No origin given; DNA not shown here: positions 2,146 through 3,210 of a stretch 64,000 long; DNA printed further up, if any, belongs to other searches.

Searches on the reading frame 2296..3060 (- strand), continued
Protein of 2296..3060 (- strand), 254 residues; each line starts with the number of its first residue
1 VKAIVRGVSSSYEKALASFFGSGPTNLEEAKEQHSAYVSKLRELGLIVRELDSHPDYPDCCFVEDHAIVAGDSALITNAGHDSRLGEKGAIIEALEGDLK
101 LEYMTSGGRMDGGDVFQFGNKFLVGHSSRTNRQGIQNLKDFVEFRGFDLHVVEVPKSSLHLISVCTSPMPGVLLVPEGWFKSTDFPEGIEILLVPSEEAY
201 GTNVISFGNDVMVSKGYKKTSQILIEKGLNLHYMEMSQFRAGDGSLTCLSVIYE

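Call 12: search_solved_structures(query=window:2296-3060:-, max_evalue=0.01, show_alignments=3)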
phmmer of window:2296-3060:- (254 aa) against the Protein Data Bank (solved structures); distinct sequences matched with E-value up to 0.01: 12.
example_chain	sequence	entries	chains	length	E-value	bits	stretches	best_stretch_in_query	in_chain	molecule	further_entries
3rhy_A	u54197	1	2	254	2.3e-26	96.2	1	23-251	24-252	N(G),N(G)-dimethylarginine dimethylaminohydrolase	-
3bpb_A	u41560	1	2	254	3.2e-25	92.5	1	23-251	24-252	dimethylarginine dimethylaminohydrolase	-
1h70_A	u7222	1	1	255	5.1e-25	91.8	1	23-251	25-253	NG, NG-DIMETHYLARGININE DIMETHYLAMINOHYDROLASE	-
7ut0_A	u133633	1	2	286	1.2e-22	84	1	3-183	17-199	N(G),N(G)-dimethylarginine dimethylaminohydrolase 1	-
2jai_A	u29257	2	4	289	1.3e-22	84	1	3-183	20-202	NG, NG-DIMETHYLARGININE DIMETHYLAMINOHYDROLASE 1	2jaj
7usz_A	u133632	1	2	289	1.3e-22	84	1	3-183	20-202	N(G),N(G)-dimethylarginine dimethylaminohydrolase 1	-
6szp_A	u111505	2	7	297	1.4e-22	83.8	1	3-178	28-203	N(G),N(G)-dimethylarginine dimethylaminohydrolase 1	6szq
3i2e_A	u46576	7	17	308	1.6e-22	83.7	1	3-178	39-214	N(G),N(G)-dimethylarginine dimethylaminohydrolase 1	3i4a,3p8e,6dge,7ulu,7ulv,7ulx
3p8p_A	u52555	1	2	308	9.4e-22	81.1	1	3-175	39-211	N(G),N(G)-dimethylarginine dimethylaminohydrolase 1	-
2c6z_A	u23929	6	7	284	3e-21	79.5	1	15-176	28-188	NG, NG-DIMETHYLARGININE DIMETHYLAMINOHYDROLASE 1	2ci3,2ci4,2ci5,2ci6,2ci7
2ci1_A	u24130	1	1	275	5.8e-21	78.5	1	15-175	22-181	NG, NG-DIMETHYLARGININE DIMETHYLAMINOHYDROLASE 1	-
4e4j_A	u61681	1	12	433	0.00028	23.9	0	105-142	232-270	Arginine deiminase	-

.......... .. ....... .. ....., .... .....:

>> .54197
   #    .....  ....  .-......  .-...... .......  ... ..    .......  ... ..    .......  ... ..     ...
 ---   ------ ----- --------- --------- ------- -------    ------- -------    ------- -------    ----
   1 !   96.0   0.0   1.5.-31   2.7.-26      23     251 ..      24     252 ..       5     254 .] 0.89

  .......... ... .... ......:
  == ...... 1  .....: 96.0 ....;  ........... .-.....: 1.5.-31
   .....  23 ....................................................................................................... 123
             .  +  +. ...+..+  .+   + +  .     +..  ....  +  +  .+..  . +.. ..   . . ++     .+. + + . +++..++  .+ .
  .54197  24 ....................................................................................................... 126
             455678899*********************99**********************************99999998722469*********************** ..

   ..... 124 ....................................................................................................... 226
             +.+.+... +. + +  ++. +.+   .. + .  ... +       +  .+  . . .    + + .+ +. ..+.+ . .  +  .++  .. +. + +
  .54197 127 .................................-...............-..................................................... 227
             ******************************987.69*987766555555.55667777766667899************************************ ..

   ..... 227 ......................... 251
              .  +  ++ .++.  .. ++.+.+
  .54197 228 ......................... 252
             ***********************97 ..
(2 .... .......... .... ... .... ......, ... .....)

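Call 16: search_protein_families(library=pfam, proteins=[L087:4201-5823:-, L030:6796-8031:+, L034:9422-10423:-, L032:8411-9376:-, L004:10187-10621:+, L007:630-1058:+, L063:4371-5237:-, L075:9188-9586:+, L065:7189-9396:+, L040:1659-3443:+], max_evalue=0.001)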
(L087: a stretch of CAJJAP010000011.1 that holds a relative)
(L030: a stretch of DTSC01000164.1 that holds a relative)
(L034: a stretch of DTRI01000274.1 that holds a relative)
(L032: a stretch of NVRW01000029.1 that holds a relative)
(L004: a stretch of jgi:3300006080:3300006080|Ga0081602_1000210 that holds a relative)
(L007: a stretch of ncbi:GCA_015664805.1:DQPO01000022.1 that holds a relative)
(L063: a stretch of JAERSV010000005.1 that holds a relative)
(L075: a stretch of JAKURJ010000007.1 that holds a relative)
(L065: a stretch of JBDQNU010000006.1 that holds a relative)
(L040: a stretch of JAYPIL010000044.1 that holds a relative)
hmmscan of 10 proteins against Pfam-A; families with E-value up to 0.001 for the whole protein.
L087:4201-5823:- (540 aa): 2 families
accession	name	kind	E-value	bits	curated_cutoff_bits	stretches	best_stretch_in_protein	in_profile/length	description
PF04389.22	Peptidase_M28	-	2.1e-22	80.2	21.3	1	279-498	8-178/193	Peptidase family M28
PF01546.33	Peptidase_M20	-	0.00093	19.6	24.6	0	289-390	2-91/206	Peptidase family M20/M25/M40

L030:6796-8031:+ (411 aa): 1 family
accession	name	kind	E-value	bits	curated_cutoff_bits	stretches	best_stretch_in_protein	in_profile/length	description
PF00202.27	Aminotran_3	-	3.6e-128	428.1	30.5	1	21-406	1-402/403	Aminotransferase class-III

L034:9422-10423:- (333 aa): 2 families
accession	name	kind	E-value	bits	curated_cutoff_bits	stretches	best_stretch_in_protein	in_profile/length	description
PF00185.30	OTCace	-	1.5e-52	178.3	29.4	1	156-329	2-156/157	Aspartate/ornithine carbamoyltransferase, Asp/Orn binding domain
PF02729.26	OTCace_N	-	1.2e-47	162.2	29.9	1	8-148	1-148/148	Aspartate/ornithine carbamoyltransferase, carbamoyl-P binding domain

L032:8411-9376:- (321 aa): 1 family
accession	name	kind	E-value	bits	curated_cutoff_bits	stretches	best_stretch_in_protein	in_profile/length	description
PF00696.33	AA_kinase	-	1.6e-16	61.2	24.9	1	6-301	1-233/234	Amino acid kinase family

L004:10187-10621:+ (144 aa): 1 family
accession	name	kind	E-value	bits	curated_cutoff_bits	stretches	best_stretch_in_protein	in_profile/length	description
PF02675.21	AdoMet_dc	-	2.3e-23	83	25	1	12-124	1-106/107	S-adenosylmethionine decarboxylase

L007:630-1058:+ (142 aa): 1 family
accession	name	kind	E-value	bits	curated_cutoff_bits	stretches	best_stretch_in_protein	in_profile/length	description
PF02675.21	AdoMet_dc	-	6.5e-15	55.8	25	1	18-126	1-106/107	S-adenosylmethionine decarboxylase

L063:4371-5237:- (288 aa): 1 family
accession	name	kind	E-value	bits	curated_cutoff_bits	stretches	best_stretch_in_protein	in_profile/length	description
PF02163.28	Peptidase_M50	-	2.2e-05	24.4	27.2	1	217-248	158-189/221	Peptidase family M50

L075:9188-9586:+ (132 aa): 0 families

L065:7189-9396:+ (735 aa): 1 family
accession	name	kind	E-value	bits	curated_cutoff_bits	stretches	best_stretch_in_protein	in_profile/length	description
PF00141.28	peroxidase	-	9.9e-74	248.5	27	2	105-417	10-237/237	Peroxidase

L040:1659-3443:+ (594 aa): 1 family
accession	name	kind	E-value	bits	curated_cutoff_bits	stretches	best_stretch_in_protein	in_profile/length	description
PF08309.17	LVIVD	-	9.7e-06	25.3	20.2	0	94-119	12-38/42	LVIVD repeat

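Call 18: search_protein_families(library=ncbifam, proteins=[L007:1063-2025:+, L007:630-1058:+, L004:10187-10621:+, L030:6796-8031:+, L034:9422-10423:-, L032:8411-9376:-, L087:4201-5823:-], max_evalue=0.001)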
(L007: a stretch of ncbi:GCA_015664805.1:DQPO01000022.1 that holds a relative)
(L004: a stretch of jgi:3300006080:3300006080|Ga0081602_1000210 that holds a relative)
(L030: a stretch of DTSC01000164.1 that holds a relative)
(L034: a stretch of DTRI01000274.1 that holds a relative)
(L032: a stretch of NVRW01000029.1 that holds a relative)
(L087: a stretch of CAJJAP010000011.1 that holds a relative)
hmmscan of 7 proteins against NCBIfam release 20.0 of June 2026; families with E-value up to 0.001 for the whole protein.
L007:1063-2025:+ (320 aa): 7 families
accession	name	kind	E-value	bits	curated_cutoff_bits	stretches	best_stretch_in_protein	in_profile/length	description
NF001980.1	PRK00770.1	equivalog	2e-39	135.7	450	1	4-316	12-322/350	homospermidine biosynthesis protein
NF002006.0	PRK00805.1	equivalog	1e-33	116.6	434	1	14-316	32-320/338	deoxyhypusine synthase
NF002630.0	PRK02301.1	equivalog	3.1e-27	95.7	364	1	14-316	36-313/318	deoxyhypusine synthase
TIGR00321.1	dhys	equivalog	1e-26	94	304.25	1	35-315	46-300/301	deoxyhypusine synthase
NF002294.1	PRK01221.1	equivalog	4.3e-23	82.2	350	1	11-313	21-299/300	deoxyhypusine synthase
NF002699.1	PRK02492.1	equivalog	2.8e-22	79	500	1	15-314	30-319/338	1,9-bis(guanidino)-5-aza-nonane synthase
NF003052.1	PRK03971.1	equivalog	2.1e-19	70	380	1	53-312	85-330/334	deoxyhypusine synthase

L007:630-1058:+ (142 aa): 1 family
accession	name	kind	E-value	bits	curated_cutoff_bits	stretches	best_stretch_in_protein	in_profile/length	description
TIGR03330.1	SAM_DCase_Bsu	equivalog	3.9e-19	69.1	75.65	1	15-126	3-111/112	adenosylmethionine decarboxylase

L004:10187-10621:+ (144 aa): 1 family
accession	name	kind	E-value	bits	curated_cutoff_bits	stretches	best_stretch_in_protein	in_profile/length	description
TIGR03330.1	SAM_DCase_Bsu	equivalog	6.5e-19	68.3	75.65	1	8-124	2-111/112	adenosylmethionine decarboxylase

L030:6796-8031:+ (411 aa): 69 families (the best 25 are shown)
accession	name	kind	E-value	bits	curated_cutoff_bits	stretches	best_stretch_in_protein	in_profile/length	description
TIGR01885.1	Orn_aminotrans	equivalog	1.2e-203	676.3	378.4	1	11-408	1-402/402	ornithine--oxo-acid transaminase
NF003145.0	PRK04073.1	equivalog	2e-163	543.5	656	1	10-404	3-392/396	ornithine--oxo-acid transaminase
TIGR00707.1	argD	subfamily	5.2e-111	371.1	410.05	1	24-407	4-380/381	acetylornithine/succinylornithine family transaminase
NF002874.0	PRK03244.1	equivalog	6e-102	341.4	457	1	21-408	17-393/399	acetylornithine transaminase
NF003468.0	PRK05093.1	subfamily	2.9e-96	322.6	522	1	20-409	14-401/405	acetylornithine/succinyldiaminopimelate transaminase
NF002325.0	PRK01278.1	subfamily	4.1e-95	318.7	372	1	25-409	9-388/395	acetylornithine transaminase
TIGR03246.1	arg_catab_astC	subfamily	2.9e-90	303.1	609.95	1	19-409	7-395/397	acetylornithine/succinylornithine family transaminase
NF004426.0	PRK05769.1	equivalog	6.4e-88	295.4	552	2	188-409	215-439/441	acetyl ornithine aminotransferase family protein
NF002797.0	PRK02936.1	equivalog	8.8e-85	284.7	496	1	25-408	7-378/385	acetylornithine transaminase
NF009047.0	PRK12381.1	subfamily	1.7e-84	284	630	1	19-410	11-400/406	bifunctional succinylornithine transaminase/acetylornithine transaminase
NF053554.1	prodigi_MAP_PigE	equivalog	6.5e-82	276.2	850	1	29-354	400-728/837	prodigiosin MAP biosynthesis aminotransferase PigE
NF002985.0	PRK03715.1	equivalog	1.1e-81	274.5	568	1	31-408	20-392/395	acetylornithine transaminase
NF003397.0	PRK04612.1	equivalog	5.9e-79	265.8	735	1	18-408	11-402/408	acetylornithine transaminase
NF005993.0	PRK08117.1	subfamily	6.8e-79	265.5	574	2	184-409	196-429/433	aspartate aminotransferase family protein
NF042418.1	LysJ_Th_th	equivalog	3.3e-75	253.4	700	1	15-403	4-381/386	[LysW]-aminoadipate semialdehyde transaminase LysJ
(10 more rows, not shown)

L034:9422-10423:- (333 aa): 17 families
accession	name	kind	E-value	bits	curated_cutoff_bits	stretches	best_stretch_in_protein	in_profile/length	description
NF003286.0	PRK04284.1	subfamily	1.8e-168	559.8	515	1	3-333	2-332/332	ornithine carbamoyltransferase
NF002470.0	PRK01713.1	equivalog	1.7e-154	514.3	545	1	1-331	1-333/334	ornithine carbamoyltransferase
NF009213.0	PRK12562.1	subfamily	1.8e-151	504.2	559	1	4-333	3-334/334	ornithine carbamoyltransferase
TIGR00658.1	orni_carb_tr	equivalog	7.5e-128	426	280.85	1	8-331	1-303/304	ornithine carbamoyltransferase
NF001986.0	PRK00779.1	subfamily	1.4e-97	326.6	306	2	5-282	3-272/307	ornithine carbamoyltransferase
TIGR04384.1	putr_carbamoyl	exception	5.5e-83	278.8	500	1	10-329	2-305/330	putrescine carbamoyltransferase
NF011380.0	PRK14805.1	equivalog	2.6e-70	236.9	421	1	8-332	2-301/302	ornithine carbamoyltransferase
NF003384.0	PRK04523.1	equivalog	2.6e-38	131.9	288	1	8-329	4-331/336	N-acetylornithine carbamoyltransferase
NF011379.0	PRK14804.1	equivalog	3.7e-35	121.5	373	1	11-330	10-308/311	ornithine carbamoyltransferase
TIGR00670.1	asp_carb_tr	equivalog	2.2e-31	109.1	236.95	1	9-283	2-272/304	aspartate carbamoyltransferase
NF002032.1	PRK00856.1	equivalog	1.7e-30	106.3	263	1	9-280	2-263/297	aspartate carbamoyltransferase catalytic subunit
NF005538.0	PRK07200.1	equivalog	3.2e-19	69.2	453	1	4-328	18-373/396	knotted carbamoyltransferase YgeW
TIGR03316.1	ygeW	equivalog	7.2e-18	64.7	500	1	4-328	15-370/391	knotted carbamoyltransferase YgeW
NF006046.0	PRK08192.1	equivalog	7.8e-16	58.2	512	1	10-230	9-232/339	aspartate carbamoyltransferase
NF008853.0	PRK11891.1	equivalog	7.7e-13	47.8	560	1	43-281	124-362/430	aspartate carbamoyltransferase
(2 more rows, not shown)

L032:8411-9376:- (321 aa): 5 families
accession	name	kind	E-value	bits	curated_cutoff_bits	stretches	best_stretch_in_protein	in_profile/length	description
TIGR00746.1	arcC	equivalog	8.6e-95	317.3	358.25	1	8-312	3-304/309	carbamate kinase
NF009007.0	PRK12352.1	subfamily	2.7e-84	282.8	266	1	6-309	3-304/316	carbamate kinase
NF009008.0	PRK12354.1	subfamily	6.6e-82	275.1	361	1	8-317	3-300/308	carbamate kinase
NF006926.0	PRK09411.1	equivalog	5.5e-56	189.9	416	1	6-309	2-286/297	carbamate kinase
TIGR00761.1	argB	equivalog_domain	4.2e-05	23.2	151.3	0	31-66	13-48/231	acetylglutamate kinase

L087:4201-5823:- (540 aa): 0 families

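Call 33: find_homologous_proteins(query=L007:1063-2025:+, max_evalue=1e-10)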
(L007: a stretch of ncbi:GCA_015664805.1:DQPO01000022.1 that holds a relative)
Query L007:1063-2025:+ (320 aa): 8000 proteins with E <= 1e-10 among 8000 candidates; the best 120 are listed.
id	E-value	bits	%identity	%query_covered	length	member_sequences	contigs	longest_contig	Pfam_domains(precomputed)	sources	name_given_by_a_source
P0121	2.8e-204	695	94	100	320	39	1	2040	PF01916.24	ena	-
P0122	1.3e-199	680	92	100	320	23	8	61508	PF01916.24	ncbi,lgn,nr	ncbi:MAG: deoxyhypusine synthase [Methanobacteriota archaeon]|nr:MAG: deoxyhypusine synthase [Euryar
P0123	2.6e-192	656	89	100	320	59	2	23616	PF01916.24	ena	-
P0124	1.0e-190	651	89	99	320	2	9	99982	PF01916.24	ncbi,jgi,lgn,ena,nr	ncbi:MAG: deoxyhypusine synthase [Euryarchaeota archaeon]|nr:deoxyhypusine synthase [Euryarchaeota a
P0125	2.1e-188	643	87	100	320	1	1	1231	PF01916.24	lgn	-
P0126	1.1e-187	641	86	100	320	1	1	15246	PF01916.24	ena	-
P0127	1.2e-185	634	85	100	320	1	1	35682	PF01916.24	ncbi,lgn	-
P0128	1.9e-183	627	83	100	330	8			PF01916.24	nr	nr:deoxyhypusine synthase family protein [Euryarchaeota archaeon]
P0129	3.2e-166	570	76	98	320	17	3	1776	PF01916.24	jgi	jgi:deoxyhypusine synthase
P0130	1.3e-164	565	91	86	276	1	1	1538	PF01916.24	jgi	jgi:deoxyhypusine synthase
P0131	2.9e-163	560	76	98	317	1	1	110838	PF01916.24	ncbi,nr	ncbi:MAG: deoxyhypusine synthase family protein [Candidatus Thalassarchaeaceae archaeon]|nr:deoxyhyp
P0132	2.9e-163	560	76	98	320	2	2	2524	PF01916.24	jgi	jgi:deoxyhypusine synthase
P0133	5.3e-163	560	74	99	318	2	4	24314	PF01916.24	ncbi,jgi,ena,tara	tara:strand:- start:1346 stop:2302 length:957 start_codon:yes stop_codon:yes gene_type:complete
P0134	1.9e-161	554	73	98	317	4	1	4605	PF01916.24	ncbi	-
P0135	3.5e-159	547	73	98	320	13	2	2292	PF01916.24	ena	-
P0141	1.0e-135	470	66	98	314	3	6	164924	PF01916.24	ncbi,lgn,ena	-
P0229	2.1e-130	452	63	98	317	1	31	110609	PF01916.24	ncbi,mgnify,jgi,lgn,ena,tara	mgnify:FL=1|tara:strand:- start:4243 stop:5196 length:954 start_codon:yes stop_codon:yes gene_type:c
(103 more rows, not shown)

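Call 34: find_encoding_contigs(protein=P0131, flank=5000, max_places=2)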
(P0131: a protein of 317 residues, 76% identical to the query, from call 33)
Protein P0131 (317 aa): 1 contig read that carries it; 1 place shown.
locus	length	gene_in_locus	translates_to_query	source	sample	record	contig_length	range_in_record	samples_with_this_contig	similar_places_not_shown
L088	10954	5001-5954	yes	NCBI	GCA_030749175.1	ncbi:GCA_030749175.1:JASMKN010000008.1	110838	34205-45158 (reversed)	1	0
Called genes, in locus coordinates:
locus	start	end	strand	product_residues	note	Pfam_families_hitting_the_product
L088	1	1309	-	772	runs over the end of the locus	-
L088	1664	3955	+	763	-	PF23914:TPR_CcmH_CycH (faint), PF00515:TPR_1 (faint), PF07719:TPR_2 (faint), PF13181:TPR_8 (faint), PF13424:TPR_12 (faint), PF13428:TPR_14 (faint), PF25064:ARM_TT21_5th (faint), PF25062:ARM_TT21_N (faint), +8 more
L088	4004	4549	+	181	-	PF00578:AhpC-TSA, PF08534:Redoxin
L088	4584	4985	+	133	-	PF02675:AdoMet_dc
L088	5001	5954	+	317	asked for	PF01916:DS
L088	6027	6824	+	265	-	PF19420:DDAH_eukar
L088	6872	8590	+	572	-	PF04389:Peptidase_M28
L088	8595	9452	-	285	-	PF02163:Peptidase_M50 (faint)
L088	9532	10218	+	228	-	-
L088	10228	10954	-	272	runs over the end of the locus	PF01965:DJ-1_PfpI (weak), PF13507:GATase_5, PF07685:GATase_3 (weak)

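Call 35: find_encoding_contigs(protein=P0141, flank=5000, max_places=2)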
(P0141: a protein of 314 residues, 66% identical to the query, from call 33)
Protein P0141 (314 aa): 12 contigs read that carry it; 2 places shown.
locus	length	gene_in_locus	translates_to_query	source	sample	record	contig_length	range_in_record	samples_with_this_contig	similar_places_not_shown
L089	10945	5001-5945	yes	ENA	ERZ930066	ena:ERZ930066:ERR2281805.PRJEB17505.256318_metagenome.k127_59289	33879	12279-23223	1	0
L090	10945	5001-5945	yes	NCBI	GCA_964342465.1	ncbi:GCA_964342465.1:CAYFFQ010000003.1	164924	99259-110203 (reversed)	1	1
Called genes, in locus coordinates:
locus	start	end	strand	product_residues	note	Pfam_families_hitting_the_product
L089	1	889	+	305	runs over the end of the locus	PF01636:APH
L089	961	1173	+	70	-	PF04024:PspC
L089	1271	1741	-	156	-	PF25084:LbH_EIF2B (faint), PF25087:GMPPB_C (faint), PF00132:Hexapep (weak), PF14602:Hexapep_2 (weak)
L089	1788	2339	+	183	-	-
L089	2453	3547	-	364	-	PF01041:DegT_DnrJ_EryC1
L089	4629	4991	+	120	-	PF02675:AdoMet_dc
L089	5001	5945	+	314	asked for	PF01916:DS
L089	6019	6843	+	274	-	PF02274:ADI (faint), PF19420:DDAH_eukar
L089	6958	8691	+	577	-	PF04389:Peptidase_M28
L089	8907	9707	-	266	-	PF02163:Peptidase_M50 (faint)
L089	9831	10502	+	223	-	-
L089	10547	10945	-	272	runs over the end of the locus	PF13507:GATase_5, PF01965:DJ-1_PfpI (weak), PF07685:GATase_3 (weak)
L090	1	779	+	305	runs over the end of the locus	PF01636:APH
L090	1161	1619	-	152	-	PF25084:LbH_EIF2B (faint), PF25087:GMPPB_C (faint), PF00132:Hexapep (weak), PF14602:Hexapep_2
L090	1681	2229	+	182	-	-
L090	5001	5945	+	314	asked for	PF01916:DS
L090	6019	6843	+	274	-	PF02274:ADI (faint), PF19420:DDAH_eukar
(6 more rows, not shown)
